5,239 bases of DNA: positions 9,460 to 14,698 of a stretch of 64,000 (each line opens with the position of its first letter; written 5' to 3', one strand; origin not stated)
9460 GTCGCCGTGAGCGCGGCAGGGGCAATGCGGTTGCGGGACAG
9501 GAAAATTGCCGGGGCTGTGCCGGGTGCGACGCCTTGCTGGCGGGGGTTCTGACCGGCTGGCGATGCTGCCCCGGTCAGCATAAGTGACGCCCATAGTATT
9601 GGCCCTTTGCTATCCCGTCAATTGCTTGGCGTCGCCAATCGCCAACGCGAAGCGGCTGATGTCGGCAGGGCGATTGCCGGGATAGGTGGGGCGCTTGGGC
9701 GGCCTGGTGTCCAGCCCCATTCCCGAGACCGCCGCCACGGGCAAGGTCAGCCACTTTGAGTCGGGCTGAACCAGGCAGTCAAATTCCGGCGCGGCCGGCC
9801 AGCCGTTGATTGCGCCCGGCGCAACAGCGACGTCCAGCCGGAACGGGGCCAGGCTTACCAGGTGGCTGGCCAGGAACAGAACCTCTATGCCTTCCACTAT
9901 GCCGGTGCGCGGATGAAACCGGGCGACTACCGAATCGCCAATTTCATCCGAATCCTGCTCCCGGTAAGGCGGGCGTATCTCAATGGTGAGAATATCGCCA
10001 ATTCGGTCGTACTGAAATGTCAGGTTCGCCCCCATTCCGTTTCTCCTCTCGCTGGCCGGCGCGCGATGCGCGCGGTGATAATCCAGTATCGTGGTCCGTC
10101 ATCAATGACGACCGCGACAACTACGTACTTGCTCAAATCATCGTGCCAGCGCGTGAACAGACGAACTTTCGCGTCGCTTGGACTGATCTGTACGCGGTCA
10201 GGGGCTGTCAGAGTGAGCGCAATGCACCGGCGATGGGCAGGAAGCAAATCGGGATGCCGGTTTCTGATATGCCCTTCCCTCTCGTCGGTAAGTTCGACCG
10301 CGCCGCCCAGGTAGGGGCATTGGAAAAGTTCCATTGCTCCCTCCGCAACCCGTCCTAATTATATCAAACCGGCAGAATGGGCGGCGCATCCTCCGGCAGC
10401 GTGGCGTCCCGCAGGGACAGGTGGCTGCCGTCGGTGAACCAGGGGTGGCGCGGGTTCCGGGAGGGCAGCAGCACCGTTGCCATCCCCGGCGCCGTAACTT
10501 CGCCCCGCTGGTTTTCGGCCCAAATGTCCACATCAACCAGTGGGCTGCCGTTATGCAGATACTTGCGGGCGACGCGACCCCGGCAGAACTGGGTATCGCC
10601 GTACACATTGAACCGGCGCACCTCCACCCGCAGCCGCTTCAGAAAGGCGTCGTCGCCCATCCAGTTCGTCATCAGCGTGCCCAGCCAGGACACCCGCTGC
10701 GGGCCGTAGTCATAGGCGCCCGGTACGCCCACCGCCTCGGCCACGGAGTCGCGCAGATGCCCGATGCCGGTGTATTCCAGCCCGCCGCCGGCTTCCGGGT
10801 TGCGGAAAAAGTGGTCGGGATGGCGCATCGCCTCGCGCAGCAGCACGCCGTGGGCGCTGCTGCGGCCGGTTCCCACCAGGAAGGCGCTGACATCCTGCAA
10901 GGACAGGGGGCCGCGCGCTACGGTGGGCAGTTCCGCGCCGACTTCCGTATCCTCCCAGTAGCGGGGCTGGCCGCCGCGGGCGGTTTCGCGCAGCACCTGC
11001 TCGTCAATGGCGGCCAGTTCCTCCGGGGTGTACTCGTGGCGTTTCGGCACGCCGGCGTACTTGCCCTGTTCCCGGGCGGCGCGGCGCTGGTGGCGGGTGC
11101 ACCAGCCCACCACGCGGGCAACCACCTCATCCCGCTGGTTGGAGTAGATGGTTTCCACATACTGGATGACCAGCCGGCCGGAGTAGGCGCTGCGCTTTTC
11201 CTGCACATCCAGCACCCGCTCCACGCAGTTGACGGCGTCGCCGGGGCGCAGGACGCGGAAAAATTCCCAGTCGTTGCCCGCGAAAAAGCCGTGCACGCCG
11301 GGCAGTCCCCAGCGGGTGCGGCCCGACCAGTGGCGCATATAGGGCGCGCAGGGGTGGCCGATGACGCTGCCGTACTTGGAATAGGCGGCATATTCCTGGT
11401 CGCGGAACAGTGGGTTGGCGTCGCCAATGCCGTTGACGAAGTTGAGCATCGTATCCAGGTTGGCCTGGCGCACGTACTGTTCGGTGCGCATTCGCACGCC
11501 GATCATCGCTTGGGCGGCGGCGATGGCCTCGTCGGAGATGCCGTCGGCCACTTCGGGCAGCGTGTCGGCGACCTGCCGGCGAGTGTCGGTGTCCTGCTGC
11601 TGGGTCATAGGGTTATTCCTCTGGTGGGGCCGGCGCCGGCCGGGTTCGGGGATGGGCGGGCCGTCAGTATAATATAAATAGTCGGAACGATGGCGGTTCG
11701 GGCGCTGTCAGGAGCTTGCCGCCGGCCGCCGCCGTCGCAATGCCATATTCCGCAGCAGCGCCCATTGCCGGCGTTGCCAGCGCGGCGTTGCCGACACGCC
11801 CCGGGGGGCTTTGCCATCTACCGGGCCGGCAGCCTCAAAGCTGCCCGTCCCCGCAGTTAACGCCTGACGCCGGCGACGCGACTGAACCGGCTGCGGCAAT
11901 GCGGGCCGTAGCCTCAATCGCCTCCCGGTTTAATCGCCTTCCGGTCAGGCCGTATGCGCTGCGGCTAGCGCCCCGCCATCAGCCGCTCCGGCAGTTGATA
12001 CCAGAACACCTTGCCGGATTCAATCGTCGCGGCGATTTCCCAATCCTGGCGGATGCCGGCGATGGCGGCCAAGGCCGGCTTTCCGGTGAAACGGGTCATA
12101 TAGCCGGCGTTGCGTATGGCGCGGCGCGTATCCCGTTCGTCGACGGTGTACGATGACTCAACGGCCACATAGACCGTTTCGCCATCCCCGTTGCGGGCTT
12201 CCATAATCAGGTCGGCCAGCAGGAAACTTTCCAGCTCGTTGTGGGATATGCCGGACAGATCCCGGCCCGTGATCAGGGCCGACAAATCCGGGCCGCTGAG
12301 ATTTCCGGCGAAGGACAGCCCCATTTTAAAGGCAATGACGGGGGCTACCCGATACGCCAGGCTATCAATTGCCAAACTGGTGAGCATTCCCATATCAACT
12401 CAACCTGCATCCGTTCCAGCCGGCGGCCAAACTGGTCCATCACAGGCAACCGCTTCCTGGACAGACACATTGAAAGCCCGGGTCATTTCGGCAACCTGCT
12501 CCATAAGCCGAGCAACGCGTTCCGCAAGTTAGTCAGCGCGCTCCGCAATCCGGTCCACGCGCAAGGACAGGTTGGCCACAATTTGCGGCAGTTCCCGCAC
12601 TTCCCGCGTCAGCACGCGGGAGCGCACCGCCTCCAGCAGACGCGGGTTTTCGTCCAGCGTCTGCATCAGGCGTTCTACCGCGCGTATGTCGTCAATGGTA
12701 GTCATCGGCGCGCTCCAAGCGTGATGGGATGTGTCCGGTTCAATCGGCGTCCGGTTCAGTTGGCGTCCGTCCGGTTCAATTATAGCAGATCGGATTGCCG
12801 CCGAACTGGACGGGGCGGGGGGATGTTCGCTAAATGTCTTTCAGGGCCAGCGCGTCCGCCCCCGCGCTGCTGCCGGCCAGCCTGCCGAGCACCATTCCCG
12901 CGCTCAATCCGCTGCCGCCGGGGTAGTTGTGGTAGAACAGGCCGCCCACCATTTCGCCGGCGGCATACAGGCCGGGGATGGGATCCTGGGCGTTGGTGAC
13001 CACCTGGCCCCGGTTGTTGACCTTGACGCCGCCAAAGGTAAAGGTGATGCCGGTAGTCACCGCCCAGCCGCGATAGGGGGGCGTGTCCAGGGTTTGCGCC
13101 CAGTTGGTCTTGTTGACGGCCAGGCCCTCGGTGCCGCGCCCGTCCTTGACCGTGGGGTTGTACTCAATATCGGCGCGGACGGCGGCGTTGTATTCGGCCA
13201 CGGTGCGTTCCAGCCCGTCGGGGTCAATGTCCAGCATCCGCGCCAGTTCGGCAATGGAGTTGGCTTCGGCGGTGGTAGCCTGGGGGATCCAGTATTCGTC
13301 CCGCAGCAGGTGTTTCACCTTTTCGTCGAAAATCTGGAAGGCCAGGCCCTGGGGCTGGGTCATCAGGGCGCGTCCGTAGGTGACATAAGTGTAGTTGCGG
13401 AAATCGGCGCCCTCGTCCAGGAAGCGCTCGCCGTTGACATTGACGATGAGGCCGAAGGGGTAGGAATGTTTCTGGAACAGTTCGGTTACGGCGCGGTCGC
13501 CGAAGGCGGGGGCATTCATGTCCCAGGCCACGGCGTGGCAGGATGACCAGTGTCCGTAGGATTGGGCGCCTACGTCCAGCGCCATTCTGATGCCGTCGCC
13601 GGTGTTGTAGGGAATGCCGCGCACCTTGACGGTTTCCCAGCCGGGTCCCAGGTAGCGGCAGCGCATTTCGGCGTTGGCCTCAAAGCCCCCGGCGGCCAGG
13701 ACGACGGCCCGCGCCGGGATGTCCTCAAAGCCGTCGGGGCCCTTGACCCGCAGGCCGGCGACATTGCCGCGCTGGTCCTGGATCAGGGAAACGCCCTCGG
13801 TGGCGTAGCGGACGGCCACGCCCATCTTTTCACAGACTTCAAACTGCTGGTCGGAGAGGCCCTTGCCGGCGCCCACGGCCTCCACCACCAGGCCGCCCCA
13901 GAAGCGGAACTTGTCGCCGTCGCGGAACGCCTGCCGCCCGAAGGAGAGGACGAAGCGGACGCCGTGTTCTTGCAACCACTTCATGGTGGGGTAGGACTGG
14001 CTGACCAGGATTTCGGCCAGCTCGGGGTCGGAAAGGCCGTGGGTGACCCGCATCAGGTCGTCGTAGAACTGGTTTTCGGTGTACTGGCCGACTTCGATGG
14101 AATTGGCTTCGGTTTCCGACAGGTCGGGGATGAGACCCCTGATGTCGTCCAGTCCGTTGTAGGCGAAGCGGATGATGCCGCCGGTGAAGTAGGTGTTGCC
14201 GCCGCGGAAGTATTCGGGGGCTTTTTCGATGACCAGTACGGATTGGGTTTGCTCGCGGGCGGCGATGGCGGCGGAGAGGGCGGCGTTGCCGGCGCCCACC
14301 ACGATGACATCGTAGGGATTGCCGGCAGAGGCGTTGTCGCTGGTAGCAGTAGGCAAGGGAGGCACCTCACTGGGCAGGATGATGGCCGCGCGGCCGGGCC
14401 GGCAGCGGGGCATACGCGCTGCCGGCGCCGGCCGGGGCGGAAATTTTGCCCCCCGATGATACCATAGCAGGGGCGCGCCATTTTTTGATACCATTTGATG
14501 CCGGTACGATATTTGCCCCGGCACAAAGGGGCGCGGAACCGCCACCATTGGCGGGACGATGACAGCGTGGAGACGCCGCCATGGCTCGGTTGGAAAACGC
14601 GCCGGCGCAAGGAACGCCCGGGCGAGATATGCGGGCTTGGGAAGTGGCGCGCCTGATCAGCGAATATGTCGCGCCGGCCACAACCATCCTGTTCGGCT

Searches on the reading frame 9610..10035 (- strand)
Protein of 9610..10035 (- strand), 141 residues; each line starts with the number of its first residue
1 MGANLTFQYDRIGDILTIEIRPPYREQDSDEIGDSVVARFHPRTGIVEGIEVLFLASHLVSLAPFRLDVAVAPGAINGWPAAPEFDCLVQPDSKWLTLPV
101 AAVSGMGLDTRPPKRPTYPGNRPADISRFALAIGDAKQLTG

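Call 14: search_protein_families(library=pfam, proteins=[window:9610-10035:-], max_evalue=0.001)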
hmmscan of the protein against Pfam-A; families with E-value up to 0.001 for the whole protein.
window:9610-10035:- (141 aa): 1 family
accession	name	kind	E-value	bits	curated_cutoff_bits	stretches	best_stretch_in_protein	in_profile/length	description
PF10049.14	DUF2283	-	0.00043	20.8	23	1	8-53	3-46/49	Protein of unknown function (DUF2283)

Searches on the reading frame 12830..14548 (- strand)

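Call 14: search_protein_families(library=pfam, proteins=[window:12830-14548:-], max_evalue=0.001)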
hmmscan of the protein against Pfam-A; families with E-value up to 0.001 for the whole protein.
window:12830-14548:- (572 aa): 7 families
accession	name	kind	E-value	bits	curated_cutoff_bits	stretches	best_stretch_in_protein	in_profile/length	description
PF00890.30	FAD_binding_2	-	6.2e-44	151.3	20.4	1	80-546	1-411/414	FAD binding domain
PF01266.30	DAO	-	1.7e-10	41.4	27.9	1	80-289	1-205/353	FAD dependent oxidoreductase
PF07992.20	Pyr_redox_2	-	6.7e-09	36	26.1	1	79-115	1-31/291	Pyridine nucleotide-disulphide oxidoreductase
PF03486.20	HI0933_like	-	7.1e-09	35.9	50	1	80-113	2-35/244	HI0933-like protein Rossmann domain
PF12831.13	FAD_oxidored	-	8.4e-06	25.8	27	1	80-119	1-38/416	FAD dependent oxidoreductase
PF13450.12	NAD_binding_8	-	0.00032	21.3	21.9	0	83-112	1-30/68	NAD(P)-binding Rossmann-like domain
PF00070.33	Pyr_redox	-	0.00072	20.5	22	0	81-113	2-34/82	Pyridine nucleotide-disulphide oxidoreductase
